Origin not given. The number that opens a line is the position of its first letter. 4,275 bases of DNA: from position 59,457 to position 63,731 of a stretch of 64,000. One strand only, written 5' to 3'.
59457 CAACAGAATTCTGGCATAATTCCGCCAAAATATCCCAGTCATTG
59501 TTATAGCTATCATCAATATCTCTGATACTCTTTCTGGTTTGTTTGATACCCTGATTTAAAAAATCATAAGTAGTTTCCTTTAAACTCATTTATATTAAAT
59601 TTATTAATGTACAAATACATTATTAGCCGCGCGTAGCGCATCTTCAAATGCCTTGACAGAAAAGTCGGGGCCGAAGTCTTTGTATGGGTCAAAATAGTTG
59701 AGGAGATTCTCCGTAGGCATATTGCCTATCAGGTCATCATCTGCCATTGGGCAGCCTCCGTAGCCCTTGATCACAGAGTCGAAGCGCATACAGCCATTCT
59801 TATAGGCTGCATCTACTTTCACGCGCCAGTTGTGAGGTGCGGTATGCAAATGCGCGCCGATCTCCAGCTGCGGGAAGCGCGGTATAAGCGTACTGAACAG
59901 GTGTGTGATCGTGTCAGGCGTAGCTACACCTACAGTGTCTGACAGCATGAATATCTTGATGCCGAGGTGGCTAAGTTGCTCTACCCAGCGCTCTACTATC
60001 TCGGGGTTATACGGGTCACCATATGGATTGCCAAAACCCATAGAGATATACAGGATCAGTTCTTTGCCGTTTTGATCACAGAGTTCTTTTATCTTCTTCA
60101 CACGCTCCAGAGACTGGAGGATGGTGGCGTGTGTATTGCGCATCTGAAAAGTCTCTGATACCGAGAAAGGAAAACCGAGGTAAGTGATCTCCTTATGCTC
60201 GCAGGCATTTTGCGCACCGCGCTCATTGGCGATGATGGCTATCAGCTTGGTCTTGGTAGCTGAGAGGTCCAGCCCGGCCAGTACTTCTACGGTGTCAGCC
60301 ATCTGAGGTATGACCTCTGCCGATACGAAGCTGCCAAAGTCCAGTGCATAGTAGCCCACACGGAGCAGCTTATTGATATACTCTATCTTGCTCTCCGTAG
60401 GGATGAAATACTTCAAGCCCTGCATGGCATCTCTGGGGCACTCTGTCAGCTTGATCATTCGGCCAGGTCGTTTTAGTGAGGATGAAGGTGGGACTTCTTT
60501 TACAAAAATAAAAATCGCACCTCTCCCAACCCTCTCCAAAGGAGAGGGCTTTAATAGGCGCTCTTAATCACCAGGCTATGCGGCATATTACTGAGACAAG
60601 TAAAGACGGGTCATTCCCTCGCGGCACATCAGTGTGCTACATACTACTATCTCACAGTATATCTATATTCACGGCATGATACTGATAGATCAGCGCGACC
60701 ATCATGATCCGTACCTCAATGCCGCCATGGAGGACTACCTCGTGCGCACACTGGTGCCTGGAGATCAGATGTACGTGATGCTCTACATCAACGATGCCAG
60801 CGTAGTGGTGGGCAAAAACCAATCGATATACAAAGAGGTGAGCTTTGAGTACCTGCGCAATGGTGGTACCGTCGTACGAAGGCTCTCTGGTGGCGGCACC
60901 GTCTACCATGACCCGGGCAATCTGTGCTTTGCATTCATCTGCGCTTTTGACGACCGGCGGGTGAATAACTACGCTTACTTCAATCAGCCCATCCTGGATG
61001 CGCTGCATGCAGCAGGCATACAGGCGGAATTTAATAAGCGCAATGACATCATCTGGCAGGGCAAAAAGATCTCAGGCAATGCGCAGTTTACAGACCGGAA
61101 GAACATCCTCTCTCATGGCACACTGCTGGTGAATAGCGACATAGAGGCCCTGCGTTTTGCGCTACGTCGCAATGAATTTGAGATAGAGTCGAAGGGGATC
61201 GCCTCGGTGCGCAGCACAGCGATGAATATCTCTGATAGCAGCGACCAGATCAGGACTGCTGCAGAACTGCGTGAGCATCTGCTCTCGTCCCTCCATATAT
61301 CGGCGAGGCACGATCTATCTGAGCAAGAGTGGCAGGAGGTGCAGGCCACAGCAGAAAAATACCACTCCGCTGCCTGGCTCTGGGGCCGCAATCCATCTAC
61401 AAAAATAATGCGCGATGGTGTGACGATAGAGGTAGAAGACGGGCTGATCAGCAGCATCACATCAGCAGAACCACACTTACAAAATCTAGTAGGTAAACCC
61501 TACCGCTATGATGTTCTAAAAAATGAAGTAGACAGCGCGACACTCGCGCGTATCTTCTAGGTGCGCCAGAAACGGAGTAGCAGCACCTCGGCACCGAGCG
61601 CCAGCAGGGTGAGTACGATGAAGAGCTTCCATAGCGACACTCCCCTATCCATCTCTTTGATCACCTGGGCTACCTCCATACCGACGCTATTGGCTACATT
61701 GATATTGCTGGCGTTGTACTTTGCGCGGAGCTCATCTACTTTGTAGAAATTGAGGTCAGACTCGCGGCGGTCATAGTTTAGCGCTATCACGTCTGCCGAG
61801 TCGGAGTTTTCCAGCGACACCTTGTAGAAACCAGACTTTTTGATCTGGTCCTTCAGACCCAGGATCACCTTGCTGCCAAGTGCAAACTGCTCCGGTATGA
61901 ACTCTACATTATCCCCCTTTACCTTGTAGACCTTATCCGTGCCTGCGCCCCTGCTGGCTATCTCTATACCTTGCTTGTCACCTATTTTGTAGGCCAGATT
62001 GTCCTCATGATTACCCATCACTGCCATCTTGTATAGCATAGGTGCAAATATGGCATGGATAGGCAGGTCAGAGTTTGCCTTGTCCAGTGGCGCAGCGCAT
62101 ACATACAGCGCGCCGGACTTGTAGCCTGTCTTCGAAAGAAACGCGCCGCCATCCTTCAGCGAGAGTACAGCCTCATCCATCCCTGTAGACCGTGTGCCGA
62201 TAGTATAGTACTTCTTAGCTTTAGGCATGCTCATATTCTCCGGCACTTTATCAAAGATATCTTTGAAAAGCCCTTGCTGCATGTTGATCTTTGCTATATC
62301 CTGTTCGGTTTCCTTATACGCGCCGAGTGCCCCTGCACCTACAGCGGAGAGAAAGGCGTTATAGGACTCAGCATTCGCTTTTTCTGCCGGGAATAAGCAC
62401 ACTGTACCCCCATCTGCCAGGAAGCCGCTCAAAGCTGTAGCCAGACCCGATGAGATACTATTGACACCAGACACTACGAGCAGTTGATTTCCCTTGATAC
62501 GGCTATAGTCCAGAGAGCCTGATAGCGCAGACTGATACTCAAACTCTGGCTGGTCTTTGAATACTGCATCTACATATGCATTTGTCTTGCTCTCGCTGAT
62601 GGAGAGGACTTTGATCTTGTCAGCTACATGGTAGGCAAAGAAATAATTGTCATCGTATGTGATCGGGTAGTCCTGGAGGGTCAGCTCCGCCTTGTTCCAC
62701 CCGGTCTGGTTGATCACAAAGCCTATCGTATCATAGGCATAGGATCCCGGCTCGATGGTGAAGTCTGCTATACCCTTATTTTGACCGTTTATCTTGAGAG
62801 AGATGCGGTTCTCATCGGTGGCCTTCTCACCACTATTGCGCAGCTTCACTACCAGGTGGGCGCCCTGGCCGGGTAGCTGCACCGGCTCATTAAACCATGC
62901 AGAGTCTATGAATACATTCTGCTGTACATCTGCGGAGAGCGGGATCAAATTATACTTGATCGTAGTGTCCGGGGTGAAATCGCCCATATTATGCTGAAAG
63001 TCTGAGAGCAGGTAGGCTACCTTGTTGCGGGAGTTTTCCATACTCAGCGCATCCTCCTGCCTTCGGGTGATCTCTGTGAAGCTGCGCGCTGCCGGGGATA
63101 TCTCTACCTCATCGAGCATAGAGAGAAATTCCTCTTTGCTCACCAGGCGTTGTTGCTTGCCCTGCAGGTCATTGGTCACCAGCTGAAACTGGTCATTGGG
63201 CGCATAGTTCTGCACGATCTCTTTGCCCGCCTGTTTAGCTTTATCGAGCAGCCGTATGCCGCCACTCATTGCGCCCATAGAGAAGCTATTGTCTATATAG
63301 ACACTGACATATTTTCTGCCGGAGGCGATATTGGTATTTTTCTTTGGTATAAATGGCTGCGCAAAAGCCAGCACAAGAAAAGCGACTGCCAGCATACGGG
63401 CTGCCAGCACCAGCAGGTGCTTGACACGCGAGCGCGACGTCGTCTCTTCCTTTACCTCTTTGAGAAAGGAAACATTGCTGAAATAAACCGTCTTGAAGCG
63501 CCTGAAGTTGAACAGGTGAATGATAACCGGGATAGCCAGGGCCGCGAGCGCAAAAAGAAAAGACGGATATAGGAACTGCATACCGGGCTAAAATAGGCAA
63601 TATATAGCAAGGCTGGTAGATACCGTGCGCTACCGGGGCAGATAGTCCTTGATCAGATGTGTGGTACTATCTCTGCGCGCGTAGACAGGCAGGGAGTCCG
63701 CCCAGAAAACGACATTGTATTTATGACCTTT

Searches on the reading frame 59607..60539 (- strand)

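Call 50: search_protein_families(library=pfam, proteins=[window:59607-60539:-], max_evalue=0.0001)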
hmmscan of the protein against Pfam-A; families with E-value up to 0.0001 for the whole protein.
window:59607-60539:- (311 aa): 1 family
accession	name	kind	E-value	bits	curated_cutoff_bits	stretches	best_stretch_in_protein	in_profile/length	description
PF00682.25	HMGL-like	-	2.3e-14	53.9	29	1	35-279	9-235/260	HMGL-like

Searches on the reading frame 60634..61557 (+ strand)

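Call 50: search_protein_families(library=pfam, proteins=[window:60634-61557:+], max_evalue=0.0001)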
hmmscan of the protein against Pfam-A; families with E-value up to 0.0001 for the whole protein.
window:60634-61557:+ (308 aa): 2 families
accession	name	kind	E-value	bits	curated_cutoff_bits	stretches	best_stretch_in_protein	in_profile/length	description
PF21948.1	LplA-B_cat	-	2.4e-54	184.8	27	1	25-219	1-198/200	Lipoyl protein ligase A/B catalytic domain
PF03099.24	BPL_LplA_LipB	-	1.8e-06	28.3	21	1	71-168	18-132/133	Biotin/lipoate A/B protein ligase family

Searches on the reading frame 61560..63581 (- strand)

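Call 50: search_protein_families(library=pfam, proteins=[window:61560-63581:-], max_evalue=0.0001)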
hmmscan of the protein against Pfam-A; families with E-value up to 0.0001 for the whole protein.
window:61560-63581:- (674 aa): 1 family
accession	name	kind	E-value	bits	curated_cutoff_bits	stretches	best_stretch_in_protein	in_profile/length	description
PF07584.16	BatA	-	6.1e-23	81.5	25.9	1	1-76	1-77/77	Aerotolerance regulator N-terminal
